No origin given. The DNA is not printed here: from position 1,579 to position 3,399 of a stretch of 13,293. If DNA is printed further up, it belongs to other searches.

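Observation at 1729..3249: Very AT-rich type-specific gtr gene: compositionally foreign cassette inside the operon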

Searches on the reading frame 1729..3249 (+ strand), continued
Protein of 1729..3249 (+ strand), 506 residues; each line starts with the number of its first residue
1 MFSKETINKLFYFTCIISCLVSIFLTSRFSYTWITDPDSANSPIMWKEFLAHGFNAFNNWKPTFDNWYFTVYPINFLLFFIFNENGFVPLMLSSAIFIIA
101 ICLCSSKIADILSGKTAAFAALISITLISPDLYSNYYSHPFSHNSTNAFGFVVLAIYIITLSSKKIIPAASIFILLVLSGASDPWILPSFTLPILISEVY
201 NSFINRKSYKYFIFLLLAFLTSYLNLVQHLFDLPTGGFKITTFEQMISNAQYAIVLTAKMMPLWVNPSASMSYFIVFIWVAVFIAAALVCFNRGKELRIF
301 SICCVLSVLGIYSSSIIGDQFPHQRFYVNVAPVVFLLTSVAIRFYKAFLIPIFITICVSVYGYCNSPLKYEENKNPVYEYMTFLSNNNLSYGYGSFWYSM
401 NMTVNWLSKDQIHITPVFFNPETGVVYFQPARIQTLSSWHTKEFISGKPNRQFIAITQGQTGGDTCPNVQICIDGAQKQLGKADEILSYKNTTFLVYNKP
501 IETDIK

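Call 40: find_encoding_contigs(protein=P0009, flank=5000, max_places=2)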
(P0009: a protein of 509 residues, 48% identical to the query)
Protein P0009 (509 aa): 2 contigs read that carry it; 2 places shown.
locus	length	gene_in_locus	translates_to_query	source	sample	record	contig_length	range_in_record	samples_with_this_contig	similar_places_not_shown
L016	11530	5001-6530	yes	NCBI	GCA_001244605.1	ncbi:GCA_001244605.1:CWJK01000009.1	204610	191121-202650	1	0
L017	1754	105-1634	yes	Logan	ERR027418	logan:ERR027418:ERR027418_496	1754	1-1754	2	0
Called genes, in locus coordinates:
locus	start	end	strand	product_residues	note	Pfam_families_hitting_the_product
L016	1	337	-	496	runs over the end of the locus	PF00128:Alpha-amylase, PF02324:Glyco_hydro_70 (faint)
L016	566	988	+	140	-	-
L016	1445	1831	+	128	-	PF07883:Cupin_2 (weak)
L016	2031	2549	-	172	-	PF05163:DinB, PF12867:DinB_2 (weak)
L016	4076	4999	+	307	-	PF00535:Glycos_transf_2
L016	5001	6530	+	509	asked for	-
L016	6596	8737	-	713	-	-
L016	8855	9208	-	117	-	-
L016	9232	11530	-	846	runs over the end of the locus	-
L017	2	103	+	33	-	?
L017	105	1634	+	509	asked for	-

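Call 41: find_encoding_contigs(protein=P0019, flank=5000, max_places=2)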
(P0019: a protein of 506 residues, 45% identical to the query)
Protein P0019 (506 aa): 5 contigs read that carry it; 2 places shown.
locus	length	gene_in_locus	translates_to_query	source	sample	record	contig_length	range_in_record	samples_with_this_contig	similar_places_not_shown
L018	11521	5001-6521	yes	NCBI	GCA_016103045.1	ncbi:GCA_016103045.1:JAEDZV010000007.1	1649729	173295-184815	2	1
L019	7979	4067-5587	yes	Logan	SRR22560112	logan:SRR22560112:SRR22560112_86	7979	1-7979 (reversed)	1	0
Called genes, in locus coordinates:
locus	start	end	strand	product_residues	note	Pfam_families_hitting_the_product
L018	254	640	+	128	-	PF03960:ArsC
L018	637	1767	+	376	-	PF01546:Peptidase_M20, PF07687:M20_dimer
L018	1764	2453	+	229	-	PF02557:VanY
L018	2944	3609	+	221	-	PF10543:ORF6N, PF10548:P22_AR_C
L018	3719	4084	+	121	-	PF04138:GtrA_DPMS_TM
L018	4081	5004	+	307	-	PF00535:Glycos_transf_2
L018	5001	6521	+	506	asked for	-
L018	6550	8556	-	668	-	PF18668:Tail_spike_N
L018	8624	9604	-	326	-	PF10547:P22_AR_N, PF10548:P22_AR_C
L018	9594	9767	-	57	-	PF03869:Arc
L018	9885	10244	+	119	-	PF03869:Arc, PF22513:FitA-like_RHH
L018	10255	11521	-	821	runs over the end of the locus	-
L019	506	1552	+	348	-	PF00589:Phage_integrase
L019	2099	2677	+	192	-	PF10543:ORF6N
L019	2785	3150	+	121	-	PF04138:GtrA_DPMS_TM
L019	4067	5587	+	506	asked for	-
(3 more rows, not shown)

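Call 42: find_encoding_contigs(protein=P0037, flank=5000, max_places=2)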
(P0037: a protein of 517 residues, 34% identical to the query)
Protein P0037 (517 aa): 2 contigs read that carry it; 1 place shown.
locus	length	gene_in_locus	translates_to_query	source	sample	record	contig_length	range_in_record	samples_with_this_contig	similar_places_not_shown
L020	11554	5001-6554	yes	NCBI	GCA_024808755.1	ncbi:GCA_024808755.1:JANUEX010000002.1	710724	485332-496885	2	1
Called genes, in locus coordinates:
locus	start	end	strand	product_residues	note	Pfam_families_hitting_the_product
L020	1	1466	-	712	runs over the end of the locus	PF05426:Alginate_lyase (weak), PF07940:Hepar_II_III_C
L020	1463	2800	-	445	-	PF05426:Alginate_lyase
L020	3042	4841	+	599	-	PF00474:SSF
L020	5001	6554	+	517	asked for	-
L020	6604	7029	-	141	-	PF00293:NUDIX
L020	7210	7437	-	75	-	PF06004:DUF903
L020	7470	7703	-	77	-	PF06004:DUF903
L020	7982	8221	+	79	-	PF10798:YmgB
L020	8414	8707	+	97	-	-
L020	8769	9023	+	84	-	PF10798:YmgB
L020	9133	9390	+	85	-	PF10798:YmgB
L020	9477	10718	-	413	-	PF04940:BLUF, PF00563:EAL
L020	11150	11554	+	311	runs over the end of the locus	PF01171:ATP_bind_3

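Call 53: predict_structure(alignment_id=A2)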
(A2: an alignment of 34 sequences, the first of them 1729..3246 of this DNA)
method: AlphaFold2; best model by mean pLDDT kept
length: 506 residues; sequences in the alignment: 34
mean_pLDDT: 91.4   pTM: 0.90
mean pLDDT of the five models: 91.4, 91.3, 90.9, 89.3, 89.2
residues with pLDDT >= 90: 368; 70-90: 124; 50-70: 14; < 50: 0
segments of 3 or more residues with pLDDT < 50: none
pLDDT, mean of each block of 10 residues (from residue 1): 87 97 92 84 92 90 79 94 92 96 98 97 96 87 88 96 88 95 91 95 84 95 91 85 96 94 92 97 98 95 97 92 89 98 97 97 79 72 95 86 89 93 91 90 91 90 77 95 95 95 88
secondary structure, 60 per line:
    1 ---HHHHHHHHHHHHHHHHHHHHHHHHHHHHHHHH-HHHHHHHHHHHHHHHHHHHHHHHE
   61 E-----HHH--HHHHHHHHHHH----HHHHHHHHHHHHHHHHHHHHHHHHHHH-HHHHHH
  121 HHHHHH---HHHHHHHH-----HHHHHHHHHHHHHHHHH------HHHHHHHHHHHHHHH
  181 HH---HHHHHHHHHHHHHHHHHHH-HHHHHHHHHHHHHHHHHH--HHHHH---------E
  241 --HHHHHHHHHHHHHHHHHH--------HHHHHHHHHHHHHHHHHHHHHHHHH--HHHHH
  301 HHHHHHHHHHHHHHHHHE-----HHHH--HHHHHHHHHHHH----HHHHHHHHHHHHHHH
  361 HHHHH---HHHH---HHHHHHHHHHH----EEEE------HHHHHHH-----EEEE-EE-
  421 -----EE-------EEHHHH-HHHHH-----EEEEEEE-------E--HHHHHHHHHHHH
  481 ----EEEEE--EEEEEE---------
elements in order: H4-35 H37-59 H72-82 H87-113 H115-126 H130-137 H143-159 H166-182 H186-204 H206-223 H226-230 H243-260 H269-293 H296-317 H324-327 H330-341 H346-365 H369-372 H376-386 E391-394 H401-407 E413-416 H437-440 H442-446 E452-458 H469-480 E485-489 E492-497

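Call 58: fold_search(model_id=the predicted structure, library=pdb)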
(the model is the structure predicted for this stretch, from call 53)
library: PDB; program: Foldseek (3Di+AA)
matches with E <= 10: 422; with E <= 0.001: 22
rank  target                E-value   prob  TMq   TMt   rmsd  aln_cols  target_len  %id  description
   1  6s7t_A                2.2e-06  1.00  0.54  0.41  11.5       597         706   13  Cryo-EM structure of human oligosaccharyltransferase complex OST-B (released 2019-12-18)
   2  9n9j_I                7.4e-06  1.00  0.51  0.38  13.7       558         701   12  Structure of a GRP94 folding intermediate engaged with a CCDC134- and FKBP11-bound secretory translocon (released 2025-11-19)
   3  8b6l_I                1.2e-05  1.00  0.51  0.40  13.3       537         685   11  Subtomogram average of the human Sec61-TRAP-OSTA-translocon (released 2022-12-07)
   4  6s7o_A                1.9e-05  1.00  0.54  0.44  10.3       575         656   12  Cryo-EM structure of human oligosaccharyltransferase complex OST-A (released 2019-12-18)
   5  7oci_F                2.0e-05  1.00  0.50  0.41  11.2       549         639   12  Cryo-EM structure of yeast Ost6p containing oligosaccharyltransferase complex (released 2022-02-16)
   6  8agc_A                2.7e-05  1.00  0.51  0.39   8.9       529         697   13  Structure of yeast oligosaccharylransferase complex with lipid-linked oligosaccharide and non-acceptor peptide bound (released 2022-12-07)
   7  6ezn_F                3.3e-05  1.00  0.49  0.40  12.1       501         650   11  Cryo-EM structure of the yeast oligosaccharyltransferase (OST) complex (released 2018-01-17)
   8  8pn9_A                3.9e-05  1.00  0.51  0.41  12.0       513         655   13  Structure of human oligosaccharyltransferase OST-A complex bound to NGI-1 (released 2024-05-08)
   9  8age_A                5.0e-05  1.00  0.49  0.40  11.0       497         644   12  Structure of yeast oligosaccharylransferase complex with acceptor peptide bound (released 2022-12-07)
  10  6c26_A                8.1e-05  1.00  0.53  0.43  13.2       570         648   13  The Cryo-EM structure of a eukaryotic oligosaccharyl transferase complex (released 2018-01-31)
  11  5f15                  1.2e-04  1.00  0.52  0.49  12.5       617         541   12  Crystal Structure of ArnT from Cupriavidus metallidurans bound to Undecaprenyl phosphate (released 2016-02-17)
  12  3waj                  1.2e-04  1.00  0.37  0.26  15.6       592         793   13  Crystal structure of the Archaeoglobus fulgidus oligosaccharyltransferase (O29867_ARCFU) complex with Zn and sulfate (released 2013-10-30)
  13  8agb_A                1.3e-04  1.00  0.49  0.40  11.2       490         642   12  Structure of yeast oligosaccharylransferase complex with lipid-linked oligosaccharide bound (released 2022-12-07)
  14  9s6t_A                2.6e-04  1.00  0.50  0.52   9.2       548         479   11  Ternary cryo-EM structure of chicken ALG12 with Dol25-PP-GlcNAc2Man7, Dol25-P-Man, and Fab (released 2026-03-18)
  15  3wak                  2.7e-04  1.00  0.42  0.27  16.1       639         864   12  Crystal structure of the Archaeoglobus fulgidus oligosaccharyltransferase (O29867_ARCFU) in the apo form (released 2013-10-30)
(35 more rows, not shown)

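Call 75: search_protein_representatives(alignment_id=A2)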
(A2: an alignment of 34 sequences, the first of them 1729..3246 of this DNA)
Query: 34 sequences, 506 profile positions. Proteins with E-value up to 0.001 (for the whole library): 755; up to 1e-10: 326; up to 1e-30: 169. The best 150 are listed.
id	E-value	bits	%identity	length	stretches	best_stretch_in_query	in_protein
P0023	2.5e-207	705.7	-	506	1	3-503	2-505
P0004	4.8e-204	694.9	-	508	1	2-505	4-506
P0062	9.2e-195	664.3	-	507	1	6-503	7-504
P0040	1.3e-183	627.5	-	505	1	8-502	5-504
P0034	9.4e-183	624.7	-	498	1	12-502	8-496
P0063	1.6e-174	597.5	-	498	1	12-503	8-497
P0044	1.8e-172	590.8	-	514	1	6-504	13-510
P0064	2.4e-168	577.1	-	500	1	4-504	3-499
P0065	2.5e-165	567.2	-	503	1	3-502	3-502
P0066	4.8e-160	549.8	-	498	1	8-503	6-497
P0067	7.3e-156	536.0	-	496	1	10-502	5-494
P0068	2.6e-150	517.7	-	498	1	6-500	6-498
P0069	1.8e-145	501.7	-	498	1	12-503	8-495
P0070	3.1e-138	477.8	-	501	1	8-503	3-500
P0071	9.8e-136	469.6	-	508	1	5-502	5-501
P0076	1.2e-118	413.2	-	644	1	10-503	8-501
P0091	2.4e-73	263.7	-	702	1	12-501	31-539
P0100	4.1e-67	243.2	-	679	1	9-502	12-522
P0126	3.0e-60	220.5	-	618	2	8-319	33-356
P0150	4.0e-53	197.0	-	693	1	12-502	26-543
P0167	2.2e-47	178.1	-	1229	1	13-503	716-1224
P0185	1.3e-44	168.9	-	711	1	13-499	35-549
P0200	2.3e-40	154.9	-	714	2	8-345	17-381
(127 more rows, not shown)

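Call 76: search_protein_families(library=pfam, proteins=[P0023, P0039, P0076, P0091, P0100, P0126, P0150, P0167, P0185, P0200], max_evalue=0.01)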
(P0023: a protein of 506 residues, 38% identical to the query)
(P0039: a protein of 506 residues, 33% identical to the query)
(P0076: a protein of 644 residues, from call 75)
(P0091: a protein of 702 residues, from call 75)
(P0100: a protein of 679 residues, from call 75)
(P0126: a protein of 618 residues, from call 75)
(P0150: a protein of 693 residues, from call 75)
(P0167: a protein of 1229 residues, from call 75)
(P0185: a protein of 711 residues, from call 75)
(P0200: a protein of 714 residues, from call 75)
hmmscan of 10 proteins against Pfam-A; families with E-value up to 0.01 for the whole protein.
P0023 (506 aa): 1 family
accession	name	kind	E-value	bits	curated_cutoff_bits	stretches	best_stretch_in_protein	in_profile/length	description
PF13231.12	PMT_2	-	0.0087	16.7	26.1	1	73-221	12-152/160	Dolichyl-phosphate-mannose-protein mannosyltransferase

P0039 (506 aa): 0 families

P0076 (644 aa): 0 families

P0091 (702 aa): 1 family
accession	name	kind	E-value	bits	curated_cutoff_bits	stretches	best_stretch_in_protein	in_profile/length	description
PF22895.2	DUF7024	-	7.1e-08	32.9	24.4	1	568-690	29-143/145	Domain of unknown function (DUF7024)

P0100 (679 aa): 1 family
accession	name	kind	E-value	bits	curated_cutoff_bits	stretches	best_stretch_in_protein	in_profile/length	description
PF22895.2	DUF7024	-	8.1e-05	22.9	24.4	1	530-675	6-143/145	Domain of unknown function (DUF7024)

P0126 (618 aa): 0 families

P0150 (693 aa): 1 family
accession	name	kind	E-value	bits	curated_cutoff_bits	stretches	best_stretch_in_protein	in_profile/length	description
PF22895.2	DUF7024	-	6.6e-08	33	24.4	1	571-691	29-142/145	Domain of unknown function (DUF7024)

P0167 (1229 aa): 0 families

P0185 (711 aa): 0 families

P0200 (714 aa): 0 families

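Call 81: find_related_loci(query=A2, collection=genome_contigs, flank=6000)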
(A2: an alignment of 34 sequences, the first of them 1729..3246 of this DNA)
Query A2 (506 aa) in genome_contigs; peptide patterns used: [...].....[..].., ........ (x = any residue, [..] = any of these).
27 stretches matched a pattern; 20 encode a relative of the query (tblastn E <= 1e-3); 20 distinct loci.
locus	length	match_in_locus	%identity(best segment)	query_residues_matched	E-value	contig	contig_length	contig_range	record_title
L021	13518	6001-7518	99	1-506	0e+0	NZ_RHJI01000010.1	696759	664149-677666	Escherichia sp. E1V33 1V33_10_consensus, whole genome shotgun sequence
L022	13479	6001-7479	35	11-501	9e-87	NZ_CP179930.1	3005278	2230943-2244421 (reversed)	Zymobacter sp. IVIA_12111.31 C1 chromosome, complete genome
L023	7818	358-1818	34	16-501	3e-83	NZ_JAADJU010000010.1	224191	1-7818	Rouxiella aceris strain SAP-1 contig10, whole genome shotgun sequence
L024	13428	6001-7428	35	22-499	3e-80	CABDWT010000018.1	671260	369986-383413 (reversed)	Phytobacter ursingii strain ATCC27989T genome assembly, contig: ATCC27989T_contig_8, whole genome shotgun sequence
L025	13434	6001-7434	36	22-501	7e-78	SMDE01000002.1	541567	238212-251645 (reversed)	Phytobacter diazotrophicus strain DSM 17806 Ga0244675_102, whole genome shotgun sequence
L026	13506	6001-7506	32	1-501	6e-77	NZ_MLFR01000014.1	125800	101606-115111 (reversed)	Pantoea rwandensis strain LMG 26275 Contig0014_, whole genome shotgun sequence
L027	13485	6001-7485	33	8-501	2e-76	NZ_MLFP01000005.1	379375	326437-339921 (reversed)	Pantoea rodasii strain LMG 26273 Contig0005_, whole genome shotgun sequence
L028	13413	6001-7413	33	36-506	1e-75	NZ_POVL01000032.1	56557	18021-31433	Enterobacter sichuanensis strain WCHECL1597 32, whole genome shotgun sequence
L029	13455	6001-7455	33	13-501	5e-75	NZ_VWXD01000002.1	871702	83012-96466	Candidatus Pantoea formicae isolate Acro-805 NODE_2_length_871702_cov_74.504124, whole genome shotgun sequence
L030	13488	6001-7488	33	8-501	8e-74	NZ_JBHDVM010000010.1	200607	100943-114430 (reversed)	Kalamiella sp. sgz302252 G964_scaffold10, whole genome shotgun sequence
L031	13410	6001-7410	33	36-501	2e-72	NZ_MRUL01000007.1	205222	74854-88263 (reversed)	Izhakiella australiensis strain D4N98 NODE_7_length_205222_cov_107.833_ID_3066, whole genome shotgun sequence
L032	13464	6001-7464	35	15-501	1e-71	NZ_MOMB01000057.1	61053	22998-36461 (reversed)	Erwinia sp. OLFS4 NODE_21_length_61053_cov_48.8029_ID_41, whole genome shotgun sequence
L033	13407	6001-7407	33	36-501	6e-69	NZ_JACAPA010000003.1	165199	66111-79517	Pantoea sp. B9002 run0228_B9002_S28_L005_contig_3, whole genome shotgun sequence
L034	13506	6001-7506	33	6-502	4e-69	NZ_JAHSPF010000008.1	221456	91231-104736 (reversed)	Erwinia phyllosphaerae strain CMYE1 NODE_8_length_221456_cov_152.726185, whole genome shotgun sequence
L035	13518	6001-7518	35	1-501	9e-86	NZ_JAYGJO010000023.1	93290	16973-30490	Acerihabitans sp. TG2 23, whole genome shotgun sequence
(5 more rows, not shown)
